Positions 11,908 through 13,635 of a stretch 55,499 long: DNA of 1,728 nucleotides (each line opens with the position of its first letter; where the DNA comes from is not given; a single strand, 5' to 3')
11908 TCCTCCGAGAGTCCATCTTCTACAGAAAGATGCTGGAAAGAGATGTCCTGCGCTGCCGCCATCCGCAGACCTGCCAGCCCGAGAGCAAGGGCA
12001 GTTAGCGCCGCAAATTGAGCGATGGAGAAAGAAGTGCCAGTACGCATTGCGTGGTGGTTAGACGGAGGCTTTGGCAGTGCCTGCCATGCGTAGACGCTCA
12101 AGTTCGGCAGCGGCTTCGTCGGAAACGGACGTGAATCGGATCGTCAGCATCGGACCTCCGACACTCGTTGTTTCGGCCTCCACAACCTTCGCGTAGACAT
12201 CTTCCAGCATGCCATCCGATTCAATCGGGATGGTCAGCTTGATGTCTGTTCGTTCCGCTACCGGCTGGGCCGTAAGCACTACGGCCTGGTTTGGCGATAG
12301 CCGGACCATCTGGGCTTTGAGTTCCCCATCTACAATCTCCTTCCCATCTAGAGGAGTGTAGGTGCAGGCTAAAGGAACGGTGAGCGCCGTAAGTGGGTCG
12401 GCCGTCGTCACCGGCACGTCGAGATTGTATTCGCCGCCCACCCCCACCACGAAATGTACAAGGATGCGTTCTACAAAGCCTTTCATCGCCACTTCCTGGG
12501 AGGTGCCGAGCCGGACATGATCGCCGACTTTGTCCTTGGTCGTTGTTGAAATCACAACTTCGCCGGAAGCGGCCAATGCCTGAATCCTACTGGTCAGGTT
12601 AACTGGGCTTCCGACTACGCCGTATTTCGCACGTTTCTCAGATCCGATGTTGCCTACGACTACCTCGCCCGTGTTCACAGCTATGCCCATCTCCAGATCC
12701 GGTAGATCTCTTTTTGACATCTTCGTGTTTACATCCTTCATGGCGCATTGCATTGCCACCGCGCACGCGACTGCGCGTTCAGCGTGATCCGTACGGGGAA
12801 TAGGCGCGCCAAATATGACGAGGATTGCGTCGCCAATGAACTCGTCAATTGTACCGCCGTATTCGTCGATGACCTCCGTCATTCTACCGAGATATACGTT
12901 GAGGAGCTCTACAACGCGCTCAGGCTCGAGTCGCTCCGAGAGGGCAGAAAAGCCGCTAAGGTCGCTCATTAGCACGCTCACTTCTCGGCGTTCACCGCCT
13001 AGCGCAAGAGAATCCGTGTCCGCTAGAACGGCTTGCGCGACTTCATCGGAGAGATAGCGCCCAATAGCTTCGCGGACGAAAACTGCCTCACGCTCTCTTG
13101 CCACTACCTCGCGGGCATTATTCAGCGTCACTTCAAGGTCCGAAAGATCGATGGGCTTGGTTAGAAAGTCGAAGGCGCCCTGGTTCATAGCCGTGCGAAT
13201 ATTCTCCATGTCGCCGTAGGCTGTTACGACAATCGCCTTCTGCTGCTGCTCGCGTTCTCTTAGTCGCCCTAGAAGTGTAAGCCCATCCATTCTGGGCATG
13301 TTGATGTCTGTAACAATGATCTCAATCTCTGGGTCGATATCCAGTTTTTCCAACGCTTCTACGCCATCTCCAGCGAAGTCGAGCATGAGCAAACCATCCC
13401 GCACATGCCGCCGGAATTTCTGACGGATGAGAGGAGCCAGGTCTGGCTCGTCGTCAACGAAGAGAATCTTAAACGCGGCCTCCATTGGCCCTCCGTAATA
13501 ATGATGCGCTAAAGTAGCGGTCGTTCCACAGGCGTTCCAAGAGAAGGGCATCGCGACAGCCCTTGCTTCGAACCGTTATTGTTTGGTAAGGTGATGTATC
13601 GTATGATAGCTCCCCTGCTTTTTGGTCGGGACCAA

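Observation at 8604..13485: Propeller/Y_Y_Y sensor kinase paired with a receiver-cyclase whose specificity residues are Glu/Gly (guanylate-cyclase-like)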

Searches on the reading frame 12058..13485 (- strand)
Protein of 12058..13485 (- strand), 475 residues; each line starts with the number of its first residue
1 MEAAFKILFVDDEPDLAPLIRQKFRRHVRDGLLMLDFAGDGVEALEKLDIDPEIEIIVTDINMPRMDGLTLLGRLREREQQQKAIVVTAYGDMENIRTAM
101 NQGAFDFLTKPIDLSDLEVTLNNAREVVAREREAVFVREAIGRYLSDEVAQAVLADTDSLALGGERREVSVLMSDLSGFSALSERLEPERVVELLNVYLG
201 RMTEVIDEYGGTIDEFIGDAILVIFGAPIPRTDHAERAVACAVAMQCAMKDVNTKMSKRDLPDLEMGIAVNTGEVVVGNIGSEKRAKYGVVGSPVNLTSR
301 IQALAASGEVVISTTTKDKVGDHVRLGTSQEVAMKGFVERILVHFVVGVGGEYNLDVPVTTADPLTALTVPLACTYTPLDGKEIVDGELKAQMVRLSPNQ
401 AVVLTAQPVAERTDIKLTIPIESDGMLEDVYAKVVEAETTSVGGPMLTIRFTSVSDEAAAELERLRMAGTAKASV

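Call 3: search_protein_families(library=pfam, proteins=[window:12058-13485:-], max_evalue=0.01)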
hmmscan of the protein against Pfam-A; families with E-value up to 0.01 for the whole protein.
window:12058-13485:- (475 aa): 3 families
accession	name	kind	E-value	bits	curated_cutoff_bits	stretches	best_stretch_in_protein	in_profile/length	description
PF00211.25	Guanylate_cyc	-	3.3e-26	92.4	21.9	1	167-345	7-180/183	Adenylate and Guanylate cyclase catalytic domain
PF00072.30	Response_reg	-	9.9e-24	84.1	30.2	1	7-119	1-108/111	Response regulator receiver domain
PF07238.19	PilZ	-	0.0058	17.4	22.5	0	386-465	20-99/102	PilZ domain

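Call 4: search_protein_families(library=ncbifam, proteins=[window:12058-13485:-], max_evalue=0.01)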
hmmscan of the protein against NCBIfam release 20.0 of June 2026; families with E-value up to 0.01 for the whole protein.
window:12058-13485:- (475 aa): 94 families (the best 25 are shown)
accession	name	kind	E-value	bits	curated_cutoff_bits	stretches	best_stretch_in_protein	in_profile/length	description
NF008469.0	PRK11361.1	equivalog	9.8e-19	67.4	714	1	1-142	1-137/461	acetoacetate metabolism transcriptional regulator AtoC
NF053512.1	nitric_RR_NosR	exception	3.7e-18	65.8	400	1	7-134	1-124/422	response regulator c-di-GMP phosphodiesterase, NosR family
NF012023.0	PRK15479.1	equivalog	7.8e-18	64.8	337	1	6-162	2-149/224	transcriptional regulator TctD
TIGR01818.1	ntrC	equivalog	1.4e-16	60.3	558.6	1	9-123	3-112/463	nitrogen regulation protein NR(I)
NF046020.1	HisKinCckABruc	equivalog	7.3e-16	57.2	1000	1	6-122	751-864/868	cell cycle histidine kinase CckA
NF007969.0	PRK10693.1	equivalog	2.6e-15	56.3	329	1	6-114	9-113/337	two-component system response regulator RssB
NF011695.0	PRK15115.1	equivalog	6.5e-15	54.8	763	1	4-143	6-140/445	two-component system response regulator GlrR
NF008099.0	PRK10841.1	equivalog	8.3e-15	53.6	920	1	5-133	825-948/949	two-component system sensor histidine kinase RcsC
NF051850.1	RespRegRprY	equivalog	1.1e-14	54.5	370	1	1-172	1-167/234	response regulator transcription factor RprY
NF041734.1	resp_reg_RppA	equivalog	1.1e-14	54.3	250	1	6-121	2-114/229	two-component system response regulator RppA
NF006900.1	PRK09390.1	equivalog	1.5e-14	54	255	1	49-141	42-136/203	response regulator FixJ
TIGR02875.1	spore_0_A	equivalog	3.5e-14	52.7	200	1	5-122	3-119/262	sporulation transcription factor Spo0A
NF041946.1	LuxO_transreg_Vib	equivalog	8.5e-14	51.2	800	1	34-131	22-118/463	quorum-sensing sigma-54 dependent transcriptional regulator LuxO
NF008176.1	PRK10923.1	equivalog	1.2e-13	50.5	620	1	30-122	26-116/469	nitrogen regulation protein NR(I)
NF008677.0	PRK11697.1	equivalog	1.9e-13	50.3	246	1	5-133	2-124/238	two-component system response regulator BtsR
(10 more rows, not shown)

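Call 6: search_solved_structures(query=window:12058-13485:-, max_evalue=0.001, show_alignments=0)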
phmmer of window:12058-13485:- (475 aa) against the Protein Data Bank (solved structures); distinct sequences matched with E-value up to 0.001: 282 (the best 60 are shown).
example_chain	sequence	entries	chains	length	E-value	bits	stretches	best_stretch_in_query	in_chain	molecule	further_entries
6fht_A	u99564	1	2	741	4.2e-69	236.8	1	129-359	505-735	Bacteriophytochrome,Adenylate cyclase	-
2w01_A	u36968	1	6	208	1.6e-63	218.4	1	161-359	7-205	ADENYLATE CYCLASE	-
3r5g_A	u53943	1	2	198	3e-34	122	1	164-347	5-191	CyaB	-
1wc1_A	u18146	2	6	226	2e-26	96.2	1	160-341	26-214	ADENYLATE CYCLASE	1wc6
1wc0_A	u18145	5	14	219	5.4e-26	94.8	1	165-341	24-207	ADENYLATE CYCLASE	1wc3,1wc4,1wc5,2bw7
8buz_A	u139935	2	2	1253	6.8e-19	71.4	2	168-322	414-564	Adenylate cyclase type 8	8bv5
5x4t_A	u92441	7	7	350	1.1e-16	64.1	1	142-318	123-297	Photoactivated adenylyl cyclase | Family 3 adenylate cyclase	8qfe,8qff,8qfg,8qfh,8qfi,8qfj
9f1z_A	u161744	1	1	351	1.1e-16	64.1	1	142-318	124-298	Family 3 adenylate cyclase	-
5x4u_A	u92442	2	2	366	1.2e-16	64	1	142-318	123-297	Photoactivated adenylyl cyclase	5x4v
9xzo_A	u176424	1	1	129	1.2e-16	64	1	6-118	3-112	De novo protein M1X0B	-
4yus_A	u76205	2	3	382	1.3e-16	63.8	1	142-318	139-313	Family 3 adenylate cyclase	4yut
9f1w_A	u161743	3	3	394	1.4e-16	63.7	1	142-318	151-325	Family 3 adenylate cyclase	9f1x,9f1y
3jte_A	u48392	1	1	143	4.9e-15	58.7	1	5-125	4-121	Response regulator receiver protein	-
1yk9_A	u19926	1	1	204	1.6e-14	57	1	167-336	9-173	Adenylate cyclase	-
4p2f_A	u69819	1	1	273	2.6e-14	56.3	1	157-336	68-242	Adenylate cyclase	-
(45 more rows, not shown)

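Call 7: find_homologous_proteins(query=window:12058-13485:-)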
Query window:12058-13485:- (475 aa): 7963 proteins with E <= 0.001 among 8000 candidates; the best 120 are listed.
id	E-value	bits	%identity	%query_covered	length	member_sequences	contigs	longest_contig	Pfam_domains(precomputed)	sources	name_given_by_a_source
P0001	0.0e+0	1013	100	100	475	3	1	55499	PF00211.26,PF00072.31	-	-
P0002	1.3e-260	883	88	99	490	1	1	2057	PF00211.26,PF00072.31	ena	-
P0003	4.5e-257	871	86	100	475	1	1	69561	PF00211.26,PF00072.31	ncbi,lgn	-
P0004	8.4e-256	867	86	100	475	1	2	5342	PF00211.26,PF00072.31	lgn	-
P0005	3.0e-250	849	84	98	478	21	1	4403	PF00211.26,PF00072.31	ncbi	-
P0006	5.7e-250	848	84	100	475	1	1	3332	PF00211.26,PF00072.31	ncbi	-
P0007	8.1e-249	844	84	98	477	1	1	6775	PF00211.26,PF00072.31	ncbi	-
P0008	1.5e-236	803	81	100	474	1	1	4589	PF00211.26,PF00072.31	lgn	-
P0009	1.5e-227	774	77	99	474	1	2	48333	PF00211.26,PF00072.31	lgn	-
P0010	1.8e-226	770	77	100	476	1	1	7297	PF00211.26,PF00072.31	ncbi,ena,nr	ncbi:MAG: adenylate/guanylate cyclase domain-containing protein [Rubricoccaceae bacterium]|nr:adenyl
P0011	9.4e-225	765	77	100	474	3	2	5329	PF00211.26,PF00072.31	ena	-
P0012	6.7e-217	739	74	99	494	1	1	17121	PF00211.26,PF00072.31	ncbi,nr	ncbi:MAG: adenylate/guanylate cyclase domain-containing protein [Rubricoccaceae bacterium]|nr:adenyl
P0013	9.7e-217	738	75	99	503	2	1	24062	PF00211.26,PF00072.31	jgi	jgi:class 3 adenylate cyclase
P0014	5.6e-215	732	73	99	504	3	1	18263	PF00211.26,PF00072.31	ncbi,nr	ncbi:MAG TPA: adenylate/guanylate cyclase domain-containing protein [Rubricoccaceae bacterium]|nr:ad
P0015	1.9e-214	731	74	99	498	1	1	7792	PF00211.26,PF00072.31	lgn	-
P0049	3.1e-155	536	58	97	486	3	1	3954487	PF00211.26,PF00072.31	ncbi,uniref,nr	ncbi:adenylate/guanylate cyclase domain-containing protein [Rubricoccus marinus]|uniref:Adenylate/gu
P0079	6.4e-148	511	60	95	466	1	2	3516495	PF00211.26,PF00072.31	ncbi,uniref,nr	ncbi:adenylate/guanylate cyclase domain-containing protein [Rubrivirga sp. S365]|uniref:Adenylate/gu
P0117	1.2e-143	497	52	97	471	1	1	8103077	PF00211.26,PF00072.31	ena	-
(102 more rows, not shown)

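Call 17: find_encoding_contigs(protein=P0049, flank=10000, max_places=2)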
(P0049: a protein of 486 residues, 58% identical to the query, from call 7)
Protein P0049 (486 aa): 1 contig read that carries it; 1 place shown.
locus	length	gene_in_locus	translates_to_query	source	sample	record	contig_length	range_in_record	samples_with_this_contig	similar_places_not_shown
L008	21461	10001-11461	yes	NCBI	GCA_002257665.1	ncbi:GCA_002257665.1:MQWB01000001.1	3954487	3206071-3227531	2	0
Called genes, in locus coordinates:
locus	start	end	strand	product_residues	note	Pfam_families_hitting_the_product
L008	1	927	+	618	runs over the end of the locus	PF00009:GTP_EFTU, PF03144:GTP_EFTU_D2 (weak), PF00679:EFG_C, PF21018:BipA_C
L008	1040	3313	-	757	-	PF13088:BNR_2 (faint), PF14870:PSII_BNR (faint), PF21471:Reelin_subrepeat-B (faint), PF25852:DUF6242_C (faint), PF02012:BNR (faint), PF15902:Sortilin-Vps10 (faint), PF18962:Por_Secre_tail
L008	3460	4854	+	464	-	-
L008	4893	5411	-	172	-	-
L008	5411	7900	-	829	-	PF16561:AMPK1_CBM, PF00128:Alpha-amylase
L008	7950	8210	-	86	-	PF23855:DUF7218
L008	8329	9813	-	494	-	PF01464:SLT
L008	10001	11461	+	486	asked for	PF00072:Response_reg, PF00211:Guanylate_cyc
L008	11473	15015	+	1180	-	PF07494:Reg_prop (faint), PF23748:Beta-prop_LRRK2 (faint), PF08450:SGL (faint), PF16819:DUF5074 (faint), PF07495:Y_Y_Y, PF00512:HisKA (weak), PF02518:HATPase_c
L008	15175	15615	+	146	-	PF02566:OsmC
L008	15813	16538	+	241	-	PF20772:TACO1_YebC_N, PF01709:Transcrip_reg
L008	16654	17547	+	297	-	PF00892:EamA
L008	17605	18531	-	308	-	PF00106:adh_short, PF13561:adh_short_C2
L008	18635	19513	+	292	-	PF00756:Esterase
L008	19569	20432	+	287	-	PF00756:Esterase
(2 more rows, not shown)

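Call 18: find_encoding_contigs(protein=P0117, flank=10000, max_places=2)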
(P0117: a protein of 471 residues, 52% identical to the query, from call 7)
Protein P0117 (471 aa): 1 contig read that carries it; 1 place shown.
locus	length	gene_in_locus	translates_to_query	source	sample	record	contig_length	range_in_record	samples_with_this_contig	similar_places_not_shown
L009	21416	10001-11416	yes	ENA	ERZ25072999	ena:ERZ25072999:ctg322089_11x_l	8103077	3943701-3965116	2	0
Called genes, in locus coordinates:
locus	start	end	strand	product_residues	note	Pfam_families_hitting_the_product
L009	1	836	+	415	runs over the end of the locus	PF00291:PALP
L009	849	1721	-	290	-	-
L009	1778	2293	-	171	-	-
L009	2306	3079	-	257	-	PF04012:PspA_IM30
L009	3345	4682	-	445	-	PF02885:Glycos_trans_3N, PF00591:Glycos_transf_3, PF07831:PYNP_C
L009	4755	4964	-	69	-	PF01197:Ribosomal_L31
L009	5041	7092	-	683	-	PF00270:DEAD (faint), PF04851:ResIII, PF17757:UvrB_inter, PF27431:UvrB_3rd, PF00271:Helicase_C, PF12344:UvrB, PF02151:UVR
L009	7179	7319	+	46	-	-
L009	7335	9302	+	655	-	PF13374:TPR_10 (faint), PF13432:TPR_16 (faint), PF13424:TPR_12, PF13424:TPR_12, PF00515:TPR_1 (weak), PF13424:TPR_12, PF00512:HisKA (weak), PF02518:HATPase_c, +7 more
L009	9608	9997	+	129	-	PF00072:Response_reg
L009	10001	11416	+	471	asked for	PF00072:Response_reg, PF00211:Guanylate_cyc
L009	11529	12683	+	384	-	PF00072:Response_reg, PF07228:SpoIIE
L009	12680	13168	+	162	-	PF00710:Asparaginase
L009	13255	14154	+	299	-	PF01263:Aldose_epim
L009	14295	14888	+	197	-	-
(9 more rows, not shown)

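Call 19: find_encoding_contigs(protein=P0079, flank=10000, max_places=2)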
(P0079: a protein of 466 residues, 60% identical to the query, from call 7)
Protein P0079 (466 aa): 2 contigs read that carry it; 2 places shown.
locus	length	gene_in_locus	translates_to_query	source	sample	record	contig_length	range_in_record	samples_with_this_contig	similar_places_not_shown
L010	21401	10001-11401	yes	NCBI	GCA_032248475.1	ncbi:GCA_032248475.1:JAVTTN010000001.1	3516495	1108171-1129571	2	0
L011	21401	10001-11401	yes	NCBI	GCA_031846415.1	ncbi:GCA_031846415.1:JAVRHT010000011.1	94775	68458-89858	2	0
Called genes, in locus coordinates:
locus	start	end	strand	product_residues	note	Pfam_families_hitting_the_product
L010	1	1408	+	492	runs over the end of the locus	PF03553:Na_H_antiporter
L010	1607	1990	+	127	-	PF13833:EF-hand_8 (faint), PF00036:EF-hand_1 (faint), PF13405:EF-hand_6 (faint), PF13202:EF-hand_5 (faint), PF13499:EF-hand_7 (faint)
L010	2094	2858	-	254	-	PF04542:Sigma70_r2, PF04539:Sigma70_r3, PF08281:Sigma70_r4_2, PF04545:Sigma70_r4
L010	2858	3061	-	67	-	-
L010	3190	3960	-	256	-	PF01656:CbiA, PF10609:ParA, PF13614:AAA_31 (weak)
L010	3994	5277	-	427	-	PF00448:SRP54 (faint)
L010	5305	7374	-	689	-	PF00771:FHIPEP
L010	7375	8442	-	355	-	PF01312:Bac_export_2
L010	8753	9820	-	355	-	-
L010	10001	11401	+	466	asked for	PF00072:Response_reg, PF00211:Guanylate_cyc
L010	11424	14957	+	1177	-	PF07494:Reg_prop (faint), PF07495:Y_Y_Y, PF00512:HisKA (weak), PF02518:HATPase_c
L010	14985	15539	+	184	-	PF00027:cNMP_binding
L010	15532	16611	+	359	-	PF01594:AI-2E_transport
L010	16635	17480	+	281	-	PF00753:Lactamase_B, PF23023:Anti-Pycsar_Apyc1 (weak), PF12706:Lactamase_B_2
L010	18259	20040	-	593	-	PF00924:MS_channel_2nd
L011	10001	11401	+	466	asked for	PF00072:Response_reg, PF00211:Guanylate_cyc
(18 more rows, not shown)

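Call 23: find_related_loci(query=A1, collection=genome_contigs, flank=10000)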
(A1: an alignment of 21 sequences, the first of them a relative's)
Query A1 (475 aa) in genome_contigs; peptide patterns used: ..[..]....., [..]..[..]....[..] (x = any residue, [..] = any of these).
600 stretches matched a pattern (row limit reached: there are more); 581 encode a relative of the query (tblastn E <= 1e-3); the best 80 are kept; 80 distinct loci.
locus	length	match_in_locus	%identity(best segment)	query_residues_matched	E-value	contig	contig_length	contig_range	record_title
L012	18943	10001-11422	84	1-474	0e+0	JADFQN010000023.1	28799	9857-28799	MAG: Bacteroidetes bacterium isolate B7T1B5 B7T1B5_NODE1162, whole genome shotgun sequence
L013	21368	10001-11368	59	1-462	5e-159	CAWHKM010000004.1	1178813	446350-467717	MAG: Rubricoccaceae bacterium isolate MFD02581.bin.2.159 genome assembly, contig: contig_13831, whole genome shotgun seq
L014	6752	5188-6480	60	1-436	4e-156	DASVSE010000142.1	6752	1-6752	MAG TPA_asm: Rubricoccaceae bacterium isolate SMAG_U3254 k141_1062236, whole genome shotgun sequence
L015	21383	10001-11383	58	4-465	1e-154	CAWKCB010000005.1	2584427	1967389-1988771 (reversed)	MAG: uncultured Bacteroidetes bacterium isolate MFD03250.bin.1.116 genome assembly, contig: contig_6117, whole genome sh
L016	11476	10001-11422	56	1-465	9e-152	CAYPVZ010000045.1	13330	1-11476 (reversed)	MAG TPA_asm: uncultured Rhodothermales bacterium isolate binchicken_co237_18 genome assembly, contig: NODE_2424_length_1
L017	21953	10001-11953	51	1-467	4e-151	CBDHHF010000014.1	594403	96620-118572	MAG: Rhodothermales bacterium isolate 0fb6ef2c-814e-496a-9ced-0506dc7cabad genome assembly, contig: contig_14, whole gen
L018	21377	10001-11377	58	4-465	3e-150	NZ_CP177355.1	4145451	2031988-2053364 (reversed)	Rubrivirga sp. IMCC43871 chromosome, complete genome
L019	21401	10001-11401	56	1-465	3e-149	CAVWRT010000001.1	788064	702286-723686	MAG: Rubricoccaceae bacterium isolate MFD03250.bin.2.74 genome assembly, contig: contig_22243, whole genome shotgun sequ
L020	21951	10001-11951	51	1-465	1e-147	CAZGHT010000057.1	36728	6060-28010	MAG TPA_asm: uncultured Rhodothermaceae bacterium isolate SRP128890_co1_174 genome assembly, contig: NODE_1972_length_36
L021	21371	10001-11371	52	6-463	1e-135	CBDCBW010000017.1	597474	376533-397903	MAG: Rhodothermales bacterium isolate 149c5dc1-c7b6-47bf-b7d0-e1449b084a4c genome assembly, contig: contig_17, whole gen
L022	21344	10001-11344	54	7-457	1e-134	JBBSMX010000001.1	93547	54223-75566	MAG: Rhodothermales bacterium isolate LS5_sbin.43 LS5_sbin.43_K_866361_L_93547_cov_29.5801, whole genome shotgun sequenc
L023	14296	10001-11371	53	6-464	2e-134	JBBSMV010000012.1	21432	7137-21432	MAG: Rhodothermales bacterium isolate LS5_sbin.41 LS5_sbin.41_K_565073_L_21432_cov_21.8880, whole genome shotgun sequenc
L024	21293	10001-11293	50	5-430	1e-121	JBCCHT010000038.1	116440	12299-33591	MAG: Myxococcota bacterium isolate P01_B01_bin.73 k141_1103418_length_116440_cov_22.9982, whole genome shotgun sequence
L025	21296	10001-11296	41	1-419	3e-97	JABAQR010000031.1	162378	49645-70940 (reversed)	MAG: Lysobacterales bacterium isolate Bin_3 c_000000000454, whole genome shotgun sequence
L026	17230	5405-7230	51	1-470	1e-142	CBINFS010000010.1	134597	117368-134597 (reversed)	MAG TPA_asm: uncultured bacterium isolate SRR16817064_binner12_Refined_7 genome assembly, contig: ERZ27394172.40, whole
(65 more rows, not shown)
